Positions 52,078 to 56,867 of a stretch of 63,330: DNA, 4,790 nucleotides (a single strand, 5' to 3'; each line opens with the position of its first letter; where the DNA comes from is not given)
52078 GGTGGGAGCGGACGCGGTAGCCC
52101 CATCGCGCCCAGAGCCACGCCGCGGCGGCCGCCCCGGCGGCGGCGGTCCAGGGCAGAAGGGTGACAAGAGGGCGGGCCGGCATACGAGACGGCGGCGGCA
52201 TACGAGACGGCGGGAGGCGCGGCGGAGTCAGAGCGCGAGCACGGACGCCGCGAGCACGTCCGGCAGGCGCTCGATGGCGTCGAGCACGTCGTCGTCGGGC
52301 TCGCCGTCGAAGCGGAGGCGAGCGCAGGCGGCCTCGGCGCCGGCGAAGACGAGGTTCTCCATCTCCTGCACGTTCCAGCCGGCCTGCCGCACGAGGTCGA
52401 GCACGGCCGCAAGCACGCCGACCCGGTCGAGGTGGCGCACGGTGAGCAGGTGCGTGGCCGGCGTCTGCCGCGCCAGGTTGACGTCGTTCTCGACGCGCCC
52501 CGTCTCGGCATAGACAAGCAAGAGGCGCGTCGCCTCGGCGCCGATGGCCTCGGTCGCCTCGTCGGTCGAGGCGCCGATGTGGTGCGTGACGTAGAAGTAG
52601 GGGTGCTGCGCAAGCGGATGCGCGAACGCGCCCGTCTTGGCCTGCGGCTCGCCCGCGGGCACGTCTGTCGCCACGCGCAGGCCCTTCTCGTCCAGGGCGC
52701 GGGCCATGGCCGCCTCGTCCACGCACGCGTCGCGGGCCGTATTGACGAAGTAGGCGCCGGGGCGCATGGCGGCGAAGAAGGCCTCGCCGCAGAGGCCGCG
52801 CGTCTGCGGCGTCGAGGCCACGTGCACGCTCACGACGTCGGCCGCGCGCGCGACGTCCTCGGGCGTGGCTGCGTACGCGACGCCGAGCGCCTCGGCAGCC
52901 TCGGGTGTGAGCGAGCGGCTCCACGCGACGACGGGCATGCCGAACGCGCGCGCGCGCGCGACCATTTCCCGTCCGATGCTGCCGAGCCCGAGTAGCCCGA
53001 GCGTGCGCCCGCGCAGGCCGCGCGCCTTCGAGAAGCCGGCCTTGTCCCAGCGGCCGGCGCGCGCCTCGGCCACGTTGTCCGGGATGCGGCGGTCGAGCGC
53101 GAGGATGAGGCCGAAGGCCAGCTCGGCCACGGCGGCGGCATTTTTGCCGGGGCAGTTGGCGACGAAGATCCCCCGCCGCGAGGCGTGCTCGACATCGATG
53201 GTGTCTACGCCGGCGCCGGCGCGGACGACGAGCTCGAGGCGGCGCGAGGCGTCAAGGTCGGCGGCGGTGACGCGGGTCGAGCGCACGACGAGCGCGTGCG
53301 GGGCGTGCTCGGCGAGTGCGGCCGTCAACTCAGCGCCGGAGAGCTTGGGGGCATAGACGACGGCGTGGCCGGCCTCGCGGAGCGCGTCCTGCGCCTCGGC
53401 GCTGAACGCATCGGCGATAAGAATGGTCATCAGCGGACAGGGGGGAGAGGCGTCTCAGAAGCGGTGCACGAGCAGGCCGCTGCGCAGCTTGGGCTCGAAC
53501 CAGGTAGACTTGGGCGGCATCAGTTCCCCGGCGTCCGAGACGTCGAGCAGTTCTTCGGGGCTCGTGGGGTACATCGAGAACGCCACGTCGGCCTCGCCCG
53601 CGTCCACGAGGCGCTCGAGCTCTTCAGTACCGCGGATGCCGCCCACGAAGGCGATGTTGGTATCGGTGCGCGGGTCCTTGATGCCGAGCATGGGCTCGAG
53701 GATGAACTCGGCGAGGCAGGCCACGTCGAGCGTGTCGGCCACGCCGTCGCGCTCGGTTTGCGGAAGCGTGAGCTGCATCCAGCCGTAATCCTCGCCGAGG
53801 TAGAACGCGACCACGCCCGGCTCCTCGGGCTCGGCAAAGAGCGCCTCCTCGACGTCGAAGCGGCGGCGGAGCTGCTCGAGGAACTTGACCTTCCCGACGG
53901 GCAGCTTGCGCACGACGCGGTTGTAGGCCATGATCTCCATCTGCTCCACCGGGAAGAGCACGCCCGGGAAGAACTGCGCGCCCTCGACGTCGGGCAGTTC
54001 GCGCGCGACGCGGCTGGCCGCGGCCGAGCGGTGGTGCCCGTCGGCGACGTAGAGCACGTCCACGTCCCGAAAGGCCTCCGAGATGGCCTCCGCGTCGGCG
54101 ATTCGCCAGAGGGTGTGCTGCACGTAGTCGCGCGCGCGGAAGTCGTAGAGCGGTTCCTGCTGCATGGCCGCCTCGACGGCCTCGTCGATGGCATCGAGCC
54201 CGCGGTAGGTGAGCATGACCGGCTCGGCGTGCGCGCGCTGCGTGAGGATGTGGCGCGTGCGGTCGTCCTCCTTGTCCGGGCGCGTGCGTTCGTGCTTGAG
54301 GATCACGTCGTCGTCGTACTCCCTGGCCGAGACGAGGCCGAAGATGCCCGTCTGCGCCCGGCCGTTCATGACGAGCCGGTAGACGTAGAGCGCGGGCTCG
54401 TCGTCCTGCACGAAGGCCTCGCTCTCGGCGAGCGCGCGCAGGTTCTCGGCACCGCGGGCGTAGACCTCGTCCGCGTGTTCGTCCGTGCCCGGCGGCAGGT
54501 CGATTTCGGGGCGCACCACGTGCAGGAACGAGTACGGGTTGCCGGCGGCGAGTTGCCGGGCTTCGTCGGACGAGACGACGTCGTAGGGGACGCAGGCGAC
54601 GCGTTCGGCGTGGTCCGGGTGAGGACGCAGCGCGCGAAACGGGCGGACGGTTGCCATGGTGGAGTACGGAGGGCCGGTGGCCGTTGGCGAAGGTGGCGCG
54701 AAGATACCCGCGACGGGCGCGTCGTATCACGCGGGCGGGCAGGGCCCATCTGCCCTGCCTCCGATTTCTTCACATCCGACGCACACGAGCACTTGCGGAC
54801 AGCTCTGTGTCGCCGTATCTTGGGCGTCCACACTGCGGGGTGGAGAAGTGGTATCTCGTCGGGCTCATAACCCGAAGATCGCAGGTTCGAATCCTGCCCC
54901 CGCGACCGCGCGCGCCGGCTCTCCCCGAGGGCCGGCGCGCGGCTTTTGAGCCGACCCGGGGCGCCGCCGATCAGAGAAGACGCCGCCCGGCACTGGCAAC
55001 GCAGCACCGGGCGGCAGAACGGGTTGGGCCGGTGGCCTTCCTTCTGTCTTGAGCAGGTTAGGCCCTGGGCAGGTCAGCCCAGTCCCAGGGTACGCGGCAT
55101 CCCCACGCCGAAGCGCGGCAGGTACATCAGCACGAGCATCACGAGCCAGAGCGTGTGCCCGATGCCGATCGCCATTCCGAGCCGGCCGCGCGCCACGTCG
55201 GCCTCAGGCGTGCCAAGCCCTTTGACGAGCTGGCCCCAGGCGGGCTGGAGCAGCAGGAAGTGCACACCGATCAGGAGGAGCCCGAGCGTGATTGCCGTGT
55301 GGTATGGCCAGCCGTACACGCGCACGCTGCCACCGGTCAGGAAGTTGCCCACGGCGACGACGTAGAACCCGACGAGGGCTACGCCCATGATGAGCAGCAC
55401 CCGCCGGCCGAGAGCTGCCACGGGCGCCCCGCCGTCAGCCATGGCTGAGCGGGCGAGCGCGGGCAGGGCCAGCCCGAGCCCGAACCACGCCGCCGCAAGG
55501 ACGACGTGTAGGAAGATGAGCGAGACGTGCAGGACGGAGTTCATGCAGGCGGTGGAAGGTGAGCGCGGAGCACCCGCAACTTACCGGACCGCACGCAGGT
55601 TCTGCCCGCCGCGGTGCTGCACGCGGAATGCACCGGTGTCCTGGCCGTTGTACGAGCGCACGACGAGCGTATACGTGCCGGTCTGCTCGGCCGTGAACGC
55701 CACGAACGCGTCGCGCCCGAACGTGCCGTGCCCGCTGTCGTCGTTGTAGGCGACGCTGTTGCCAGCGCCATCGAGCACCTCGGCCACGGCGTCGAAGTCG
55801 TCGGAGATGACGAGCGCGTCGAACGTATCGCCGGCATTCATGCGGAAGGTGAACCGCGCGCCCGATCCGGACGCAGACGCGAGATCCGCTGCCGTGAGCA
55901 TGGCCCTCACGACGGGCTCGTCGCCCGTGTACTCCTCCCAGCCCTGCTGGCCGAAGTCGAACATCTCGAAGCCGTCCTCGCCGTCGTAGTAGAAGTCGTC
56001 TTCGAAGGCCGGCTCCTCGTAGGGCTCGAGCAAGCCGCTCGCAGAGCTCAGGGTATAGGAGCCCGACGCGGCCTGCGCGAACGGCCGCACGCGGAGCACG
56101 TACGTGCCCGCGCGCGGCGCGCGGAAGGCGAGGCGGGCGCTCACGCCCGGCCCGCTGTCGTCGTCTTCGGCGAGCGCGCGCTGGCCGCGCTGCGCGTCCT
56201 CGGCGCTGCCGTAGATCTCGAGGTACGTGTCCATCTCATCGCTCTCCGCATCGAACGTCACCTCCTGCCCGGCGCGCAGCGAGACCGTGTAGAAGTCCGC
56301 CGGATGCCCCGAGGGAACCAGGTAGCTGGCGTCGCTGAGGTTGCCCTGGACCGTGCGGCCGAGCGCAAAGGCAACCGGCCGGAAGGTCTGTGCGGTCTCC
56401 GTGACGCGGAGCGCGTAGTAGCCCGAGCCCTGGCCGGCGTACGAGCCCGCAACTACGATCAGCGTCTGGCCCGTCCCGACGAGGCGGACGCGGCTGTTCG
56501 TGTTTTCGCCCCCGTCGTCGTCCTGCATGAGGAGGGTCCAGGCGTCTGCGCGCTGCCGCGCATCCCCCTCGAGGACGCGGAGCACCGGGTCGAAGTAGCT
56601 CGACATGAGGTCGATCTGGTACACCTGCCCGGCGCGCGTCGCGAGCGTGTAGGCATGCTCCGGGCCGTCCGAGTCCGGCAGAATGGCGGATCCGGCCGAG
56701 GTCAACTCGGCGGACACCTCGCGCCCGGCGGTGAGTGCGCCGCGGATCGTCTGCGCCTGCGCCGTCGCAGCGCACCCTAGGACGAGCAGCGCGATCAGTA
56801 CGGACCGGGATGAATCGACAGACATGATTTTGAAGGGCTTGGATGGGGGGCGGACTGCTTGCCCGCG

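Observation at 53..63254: A different short tandem repeat at almost every gene boundary (23 arrays in 63 kb)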

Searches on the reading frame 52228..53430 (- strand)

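Call 41: search_protein_families(library=pfam, proteins=[window:52228-53430:-])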
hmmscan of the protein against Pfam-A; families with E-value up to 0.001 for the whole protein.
window:52228-53430:- (400 aa): 3 families
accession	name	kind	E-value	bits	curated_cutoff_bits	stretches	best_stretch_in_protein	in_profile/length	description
PF02826.25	2-Hacid_dh_C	-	6.1e-45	153.2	25.1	1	106-286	1-178/178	D-isomer specific 2-hydroxyacid dehydrogenase, NAD binding domain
PF00389.36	2-Hacid_dh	-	9.5e-26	90.5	24.6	1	3-318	1-134/134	D-isomer specific 2-hydroxyacid dehydrogenase, catalytic domain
PF03446.21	NAD_binding_2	-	3e-11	44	21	1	144-268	2-130/161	NAD binding domain of 6-phosphogluconate dehydrogenase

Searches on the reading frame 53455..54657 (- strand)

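Call 41: search_protein_families(library=pfam, proteins=[window:53455-54657:-])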
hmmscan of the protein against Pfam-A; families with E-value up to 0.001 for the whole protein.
window:53455-54657:- (400 aa): 1 family
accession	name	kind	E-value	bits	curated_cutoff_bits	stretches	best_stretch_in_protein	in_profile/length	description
PF06245.16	DUF1015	-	2.5e-92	309.7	25.8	1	4-312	1-324/325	Protein of unknown function (DUF1015)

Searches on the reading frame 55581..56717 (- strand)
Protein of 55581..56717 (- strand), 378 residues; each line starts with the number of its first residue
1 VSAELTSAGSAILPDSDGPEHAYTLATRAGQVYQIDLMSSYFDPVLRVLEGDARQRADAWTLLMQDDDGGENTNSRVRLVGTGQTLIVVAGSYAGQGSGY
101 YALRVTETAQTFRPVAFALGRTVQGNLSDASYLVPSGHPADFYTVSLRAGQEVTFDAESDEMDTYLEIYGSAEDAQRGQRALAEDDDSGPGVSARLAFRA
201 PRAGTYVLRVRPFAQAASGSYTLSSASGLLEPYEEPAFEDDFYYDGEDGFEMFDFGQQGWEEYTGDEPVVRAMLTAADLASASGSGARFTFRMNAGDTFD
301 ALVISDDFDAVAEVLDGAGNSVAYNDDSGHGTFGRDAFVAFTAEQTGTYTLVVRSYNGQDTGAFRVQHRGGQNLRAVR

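Call 41: search_protein_families(library=pfam, proteins=[window:55581-56717:-])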
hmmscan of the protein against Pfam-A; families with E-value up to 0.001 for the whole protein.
window:55581-56717:- (378 aa): 1 family
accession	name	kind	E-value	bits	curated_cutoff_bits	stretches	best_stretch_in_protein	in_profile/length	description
PF04151.21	PPC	-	7e-15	56.1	25.9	2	289-355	5-70/70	Bacterial pre-peptidase C-terminal domain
